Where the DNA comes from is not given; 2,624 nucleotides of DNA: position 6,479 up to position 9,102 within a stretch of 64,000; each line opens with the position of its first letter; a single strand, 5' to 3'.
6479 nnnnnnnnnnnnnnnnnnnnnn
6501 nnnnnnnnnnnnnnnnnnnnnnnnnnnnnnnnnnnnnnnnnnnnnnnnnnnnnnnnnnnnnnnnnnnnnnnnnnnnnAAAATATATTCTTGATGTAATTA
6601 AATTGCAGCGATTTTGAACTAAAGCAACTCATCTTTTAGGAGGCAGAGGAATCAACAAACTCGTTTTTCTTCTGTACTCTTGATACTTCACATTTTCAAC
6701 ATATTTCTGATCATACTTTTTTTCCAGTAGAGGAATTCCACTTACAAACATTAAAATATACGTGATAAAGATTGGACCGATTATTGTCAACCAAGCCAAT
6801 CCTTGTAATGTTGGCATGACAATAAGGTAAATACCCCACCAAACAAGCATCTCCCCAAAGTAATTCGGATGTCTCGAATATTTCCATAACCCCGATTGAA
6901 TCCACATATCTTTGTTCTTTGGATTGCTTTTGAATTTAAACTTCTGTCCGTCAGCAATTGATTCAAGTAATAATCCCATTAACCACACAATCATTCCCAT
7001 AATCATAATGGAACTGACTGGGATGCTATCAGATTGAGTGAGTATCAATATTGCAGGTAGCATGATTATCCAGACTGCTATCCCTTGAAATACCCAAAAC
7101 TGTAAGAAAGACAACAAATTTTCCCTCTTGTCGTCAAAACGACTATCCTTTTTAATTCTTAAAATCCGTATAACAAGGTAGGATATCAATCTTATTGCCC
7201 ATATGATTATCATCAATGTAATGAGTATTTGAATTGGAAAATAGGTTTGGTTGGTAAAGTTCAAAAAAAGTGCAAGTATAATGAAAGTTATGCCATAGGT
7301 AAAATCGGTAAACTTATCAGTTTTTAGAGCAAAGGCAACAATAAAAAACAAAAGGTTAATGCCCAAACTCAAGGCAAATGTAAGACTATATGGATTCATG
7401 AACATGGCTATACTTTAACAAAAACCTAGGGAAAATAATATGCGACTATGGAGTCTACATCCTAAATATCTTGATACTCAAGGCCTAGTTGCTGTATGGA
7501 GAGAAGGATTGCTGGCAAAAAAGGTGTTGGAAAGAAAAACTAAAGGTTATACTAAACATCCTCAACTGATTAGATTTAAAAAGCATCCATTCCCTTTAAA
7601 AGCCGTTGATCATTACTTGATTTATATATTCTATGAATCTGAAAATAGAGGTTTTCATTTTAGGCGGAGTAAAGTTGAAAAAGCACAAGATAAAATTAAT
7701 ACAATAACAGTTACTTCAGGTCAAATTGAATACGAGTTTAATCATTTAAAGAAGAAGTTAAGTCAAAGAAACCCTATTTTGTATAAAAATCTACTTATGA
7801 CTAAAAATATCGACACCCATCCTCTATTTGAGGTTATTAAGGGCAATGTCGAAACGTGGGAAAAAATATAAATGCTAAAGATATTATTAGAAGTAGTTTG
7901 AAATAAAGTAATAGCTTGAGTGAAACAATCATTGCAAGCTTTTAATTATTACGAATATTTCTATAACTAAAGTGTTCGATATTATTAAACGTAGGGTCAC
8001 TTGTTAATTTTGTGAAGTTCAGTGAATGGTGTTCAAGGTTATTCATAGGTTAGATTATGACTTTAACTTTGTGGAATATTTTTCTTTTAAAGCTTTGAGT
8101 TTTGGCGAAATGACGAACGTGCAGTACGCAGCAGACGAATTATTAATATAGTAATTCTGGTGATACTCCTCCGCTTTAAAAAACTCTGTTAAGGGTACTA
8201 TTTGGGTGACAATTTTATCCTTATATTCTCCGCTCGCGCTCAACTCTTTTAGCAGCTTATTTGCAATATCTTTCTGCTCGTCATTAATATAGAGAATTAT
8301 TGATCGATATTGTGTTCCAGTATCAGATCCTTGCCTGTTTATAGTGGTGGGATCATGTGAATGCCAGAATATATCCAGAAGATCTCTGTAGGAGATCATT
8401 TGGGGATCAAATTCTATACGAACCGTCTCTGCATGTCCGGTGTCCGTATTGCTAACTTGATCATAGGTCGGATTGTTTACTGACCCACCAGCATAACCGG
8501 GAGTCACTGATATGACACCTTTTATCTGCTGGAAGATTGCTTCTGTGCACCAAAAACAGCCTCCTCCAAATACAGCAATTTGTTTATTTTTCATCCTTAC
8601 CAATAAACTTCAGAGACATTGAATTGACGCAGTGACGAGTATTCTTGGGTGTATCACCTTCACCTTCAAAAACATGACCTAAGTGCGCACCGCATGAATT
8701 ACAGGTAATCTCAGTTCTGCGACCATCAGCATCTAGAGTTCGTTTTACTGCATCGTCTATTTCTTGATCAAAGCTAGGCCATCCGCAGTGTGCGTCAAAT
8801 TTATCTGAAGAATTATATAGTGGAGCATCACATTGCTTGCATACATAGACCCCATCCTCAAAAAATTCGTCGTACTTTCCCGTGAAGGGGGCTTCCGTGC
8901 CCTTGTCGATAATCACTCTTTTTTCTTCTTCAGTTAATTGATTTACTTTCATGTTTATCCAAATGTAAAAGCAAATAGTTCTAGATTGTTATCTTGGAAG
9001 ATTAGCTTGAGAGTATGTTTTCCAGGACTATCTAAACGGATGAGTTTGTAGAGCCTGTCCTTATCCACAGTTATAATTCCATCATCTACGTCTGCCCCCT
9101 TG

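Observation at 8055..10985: Co-directional Met-Met repeat peptide, CcdA-thioredoxin fusion, MsrB and MsrA: a possible self-contained methionine-redox buffering operon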

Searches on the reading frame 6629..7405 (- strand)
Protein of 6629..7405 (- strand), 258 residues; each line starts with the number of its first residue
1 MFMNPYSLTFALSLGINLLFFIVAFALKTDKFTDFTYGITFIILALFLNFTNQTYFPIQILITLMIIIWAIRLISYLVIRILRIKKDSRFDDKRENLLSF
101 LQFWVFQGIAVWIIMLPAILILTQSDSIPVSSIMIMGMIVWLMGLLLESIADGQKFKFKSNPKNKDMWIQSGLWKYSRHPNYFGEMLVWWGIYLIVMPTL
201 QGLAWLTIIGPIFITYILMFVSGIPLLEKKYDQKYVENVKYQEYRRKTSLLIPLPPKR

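Call 4: search_protein_families(library=pfam, proteins=[window:6629-7405:-], max_evalue=0.01)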
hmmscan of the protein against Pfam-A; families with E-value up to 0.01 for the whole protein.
window:6629-7405:- (258 aa): 5 families
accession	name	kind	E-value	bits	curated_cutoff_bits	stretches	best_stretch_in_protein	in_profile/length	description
PF06966.17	DUF1295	-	4.9e-70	236.1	20.4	1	20-248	1-235/235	Protein of unknown function (DUF1295)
PF02544.21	Steroid_dh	-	1.7e-07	31.8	22.6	1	103-253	14-147/150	3-oxo-5-alpha-steroid 4-dehydrogenase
PF04140.19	ICMT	-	7.6e-05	23.5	24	1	153-197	20-62/95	Isoprenylcysteine carboxyl methyltransferase (ICMT) family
PF04191.18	PEMT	-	0.00014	22.7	25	1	163-232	37-103/105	Phospholipid methyltransferase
PF10348.14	DUF2427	-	0.0056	16.9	23.8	0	94-155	11-72/105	Domain of unknown function (DUF2427)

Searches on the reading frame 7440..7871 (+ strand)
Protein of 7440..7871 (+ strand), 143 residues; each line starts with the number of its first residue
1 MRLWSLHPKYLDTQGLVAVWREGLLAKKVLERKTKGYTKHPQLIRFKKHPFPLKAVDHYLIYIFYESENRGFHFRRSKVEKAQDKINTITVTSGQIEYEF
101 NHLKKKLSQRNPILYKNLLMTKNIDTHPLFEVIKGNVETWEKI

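Call 4: search_protein_families(library=pfam, proteins=[window:7440-7871:+], max_evalue=0.01)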
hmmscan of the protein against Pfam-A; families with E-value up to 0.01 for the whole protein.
window:7440-7871:+ (143 aa): 1 family
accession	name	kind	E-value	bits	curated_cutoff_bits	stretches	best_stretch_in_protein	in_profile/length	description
PF03013.19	Pyr_excise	-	3e-20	72.8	23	1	1-78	1-79/81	Pyrimidine dimer DNA glycosylase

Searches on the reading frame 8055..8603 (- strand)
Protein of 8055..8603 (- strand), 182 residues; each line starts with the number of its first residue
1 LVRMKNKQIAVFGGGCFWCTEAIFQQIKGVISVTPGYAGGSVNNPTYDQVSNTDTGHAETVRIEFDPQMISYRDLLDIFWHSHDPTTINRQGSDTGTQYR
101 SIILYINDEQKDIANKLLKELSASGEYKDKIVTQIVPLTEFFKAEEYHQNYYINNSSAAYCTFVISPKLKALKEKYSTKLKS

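Call 4: search_protein_families(library=pfam, proteins=[window:8055-8603:-], max_evalue=0.01)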
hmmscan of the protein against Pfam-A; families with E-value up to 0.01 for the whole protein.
window:8055-8603:- (182 aa): 2 families
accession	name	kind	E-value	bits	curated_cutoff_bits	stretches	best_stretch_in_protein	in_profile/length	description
PF01625.27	PMSR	-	2.4e-65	219.9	23.7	1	10-161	2-152/153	Peptide methionine sulfoxide reductase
PF24534.1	HMA_PCA1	-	1.4e-05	25.2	24.5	1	35-81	13-59/68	PCA1 HMA heavy metal-associated domain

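Call 20: search_protein_families(library=ncbifam, proteins=[window:8058-8594:-], max_evalue=0.001)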
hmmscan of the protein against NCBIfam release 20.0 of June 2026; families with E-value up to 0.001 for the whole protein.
window:8058-8594:- (179 aa): 5 families
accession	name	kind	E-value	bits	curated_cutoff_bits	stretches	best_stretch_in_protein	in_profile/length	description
NF004042.0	PRK05550.1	equivalog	1.6e-65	221.1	330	1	3-163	133-290/293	bifunctional methionine sulfoxide reductase B/A protein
TIGR00401.1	msrA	equivalog_domain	1.5e-59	200.7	108.1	1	6-154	2-150/153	peptide-methionine (S)-S-oxide reductase MsrA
NF010625.0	PRK14018.1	equivalog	6.1e-46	157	522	1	4-173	198-363/521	bifunctional peptide-methionine (S)-S-oxide reductase MsrA/peptide-methionine (R)-S-oxide reductase MsrB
NF004038.0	PRK05528.1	equivalog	2.2e-26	92.8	200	1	8-159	5-146/157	peptide-methionine (S)-S-oxide reductase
NF041383.1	Trx_VPGUxxT_two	exception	1.3e-06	28.3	275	1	3-79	144-203/287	VPGUxxT family thioredoxin-like (seleno)protein, type 2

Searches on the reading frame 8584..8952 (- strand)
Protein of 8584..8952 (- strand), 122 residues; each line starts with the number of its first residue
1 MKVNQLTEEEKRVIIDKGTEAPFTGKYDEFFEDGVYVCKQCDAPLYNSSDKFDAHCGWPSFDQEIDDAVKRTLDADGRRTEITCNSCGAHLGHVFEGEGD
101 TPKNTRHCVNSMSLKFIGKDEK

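Call 4: search_protein_families(library=pfam, proteins=[window:8584-8952:-], max_evalue=0.01)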
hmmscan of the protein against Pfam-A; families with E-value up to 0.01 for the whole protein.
window:8584-8952:- (122 aa): 4 families
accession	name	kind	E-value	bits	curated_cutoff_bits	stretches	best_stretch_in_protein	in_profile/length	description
PF01641.26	SelR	-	1.6e-44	151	24.9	1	6-117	1-115/116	SelR domain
PF24046.1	At4g08330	-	4e-05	24.1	27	1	71-104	68-101/129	At4g08330 beta-tent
PF03226.21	Yippee-Mis18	-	0.0043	17.6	26.6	0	36-114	3-88/108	Yippee zinc-binding/DNA-binding /Mis18, centromere assembly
PF01907.25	Ribosomal_L37e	-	0.0056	17.2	27.6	0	37-60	17-40/53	Ribosomal protein L37e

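Call 20: search_protein_families(library=ncbifam, proteins=[window:8587-8952:-], max_evalue=0.001)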
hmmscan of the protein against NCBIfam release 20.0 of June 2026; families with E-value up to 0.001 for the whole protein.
window:8587-8952:- (122 aa): 4 families
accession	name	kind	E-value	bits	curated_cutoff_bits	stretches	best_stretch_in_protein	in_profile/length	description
NF004036.0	PRK05508.1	equivalog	1.1e-62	209.2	179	1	1-119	1-119/121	methionine-R-sulfoxide reductase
NF004042.0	PRK05550.1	equivalog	2.4e-58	197.6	330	1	2-121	7-126/293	bifunctional methionine sulfoxide reductase B/A protein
TIGR00357.1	TIGR00357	equivalog_domain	1.9e-37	128.2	113.05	1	4-121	9-128/134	peptide-methionine (R)-S-oxide reductase MsrB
NF010625.0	PRK14018.1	equivalog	7.4e-27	94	522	1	4-120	387-506/521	bifunctional peptide-methionine (S)-S-oxide reductase MsrA/peptide-methionine (R)-S-oxide reductase MsrB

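Call 76: list_cluster_members(proteins=[P0001, window:10698-10976:-, window:10698-10985:-, window:8587-8952:-, window:8058-8594:-, window:11046-11411:-])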
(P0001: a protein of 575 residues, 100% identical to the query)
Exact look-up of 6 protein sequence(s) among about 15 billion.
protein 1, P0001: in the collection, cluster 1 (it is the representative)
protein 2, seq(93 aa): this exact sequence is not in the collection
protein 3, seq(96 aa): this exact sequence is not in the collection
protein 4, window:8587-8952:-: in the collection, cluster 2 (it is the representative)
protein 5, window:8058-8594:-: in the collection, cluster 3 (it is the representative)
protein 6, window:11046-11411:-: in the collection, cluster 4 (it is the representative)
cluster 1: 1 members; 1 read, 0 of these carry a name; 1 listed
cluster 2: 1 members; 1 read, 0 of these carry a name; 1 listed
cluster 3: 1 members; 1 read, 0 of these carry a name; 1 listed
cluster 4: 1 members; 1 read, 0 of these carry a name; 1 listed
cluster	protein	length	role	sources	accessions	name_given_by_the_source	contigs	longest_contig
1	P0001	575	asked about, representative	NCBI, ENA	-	-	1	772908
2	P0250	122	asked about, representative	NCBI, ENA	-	-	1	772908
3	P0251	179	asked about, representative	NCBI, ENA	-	-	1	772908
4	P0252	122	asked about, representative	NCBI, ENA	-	-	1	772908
